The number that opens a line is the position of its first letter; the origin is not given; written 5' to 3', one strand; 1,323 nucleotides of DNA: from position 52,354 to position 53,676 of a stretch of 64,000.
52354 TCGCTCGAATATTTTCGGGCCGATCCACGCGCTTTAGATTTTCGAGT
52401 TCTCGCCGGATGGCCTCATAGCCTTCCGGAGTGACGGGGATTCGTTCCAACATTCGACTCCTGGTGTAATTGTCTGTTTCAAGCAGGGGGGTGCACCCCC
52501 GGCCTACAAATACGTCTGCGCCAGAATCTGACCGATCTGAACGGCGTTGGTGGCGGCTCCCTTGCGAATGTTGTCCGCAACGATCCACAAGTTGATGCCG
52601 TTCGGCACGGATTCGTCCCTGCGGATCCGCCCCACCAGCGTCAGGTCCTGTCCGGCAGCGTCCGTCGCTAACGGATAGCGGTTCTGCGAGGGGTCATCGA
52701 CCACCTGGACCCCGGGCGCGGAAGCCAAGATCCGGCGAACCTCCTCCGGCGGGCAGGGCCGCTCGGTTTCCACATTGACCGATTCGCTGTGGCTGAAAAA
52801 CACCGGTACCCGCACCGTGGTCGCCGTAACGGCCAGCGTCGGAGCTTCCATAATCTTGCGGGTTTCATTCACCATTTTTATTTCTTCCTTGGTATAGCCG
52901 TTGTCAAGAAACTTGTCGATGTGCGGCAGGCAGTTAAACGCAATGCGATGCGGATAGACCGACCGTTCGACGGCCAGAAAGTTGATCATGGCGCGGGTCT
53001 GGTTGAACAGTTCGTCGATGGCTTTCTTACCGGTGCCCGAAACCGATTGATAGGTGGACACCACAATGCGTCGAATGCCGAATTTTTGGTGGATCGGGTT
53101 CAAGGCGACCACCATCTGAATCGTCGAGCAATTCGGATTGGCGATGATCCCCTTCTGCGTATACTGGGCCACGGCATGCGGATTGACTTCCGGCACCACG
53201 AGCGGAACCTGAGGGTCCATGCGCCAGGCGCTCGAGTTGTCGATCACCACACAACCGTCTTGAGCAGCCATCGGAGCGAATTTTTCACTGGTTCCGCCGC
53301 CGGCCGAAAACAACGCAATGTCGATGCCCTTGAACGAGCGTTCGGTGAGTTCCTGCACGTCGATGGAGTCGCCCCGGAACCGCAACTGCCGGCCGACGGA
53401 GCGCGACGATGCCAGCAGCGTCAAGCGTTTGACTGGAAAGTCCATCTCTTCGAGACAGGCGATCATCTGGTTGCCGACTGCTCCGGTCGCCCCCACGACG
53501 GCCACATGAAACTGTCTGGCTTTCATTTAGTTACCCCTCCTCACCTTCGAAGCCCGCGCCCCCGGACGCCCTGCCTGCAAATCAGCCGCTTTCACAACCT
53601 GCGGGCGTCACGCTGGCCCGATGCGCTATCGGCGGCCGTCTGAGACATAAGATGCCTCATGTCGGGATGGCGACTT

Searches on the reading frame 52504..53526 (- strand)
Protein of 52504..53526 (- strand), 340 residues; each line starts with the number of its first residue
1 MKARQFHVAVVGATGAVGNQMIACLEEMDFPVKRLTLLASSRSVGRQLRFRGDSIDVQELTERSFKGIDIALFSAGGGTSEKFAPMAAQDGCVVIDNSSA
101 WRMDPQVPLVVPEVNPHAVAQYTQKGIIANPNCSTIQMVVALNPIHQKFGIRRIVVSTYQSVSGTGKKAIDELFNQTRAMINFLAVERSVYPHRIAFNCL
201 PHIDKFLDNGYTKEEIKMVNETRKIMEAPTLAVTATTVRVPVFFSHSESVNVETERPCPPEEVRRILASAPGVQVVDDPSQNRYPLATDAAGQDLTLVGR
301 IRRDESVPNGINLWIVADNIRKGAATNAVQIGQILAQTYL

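Call 13: search_protein_families(library=pfam, proteins=[window:52504-53526:-], max_evalue=0.00001)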
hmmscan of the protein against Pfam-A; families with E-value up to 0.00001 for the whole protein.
window:52504-53526:- (340 aa): 2 families
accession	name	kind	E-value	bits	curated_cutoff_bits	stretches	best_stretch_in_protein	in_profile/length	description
PF02774.23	Semialdhyde_dhC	-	6.8e-56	189.8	26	1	142-322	1-184/184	Semialdehyde dehydrogenase, dimerisation domain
PF01118.30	Semialdhyde_dh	-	4.5e-37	127.6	26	1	8-121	2-120/121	Semialdehyde dehydrogenase, NAD binding domain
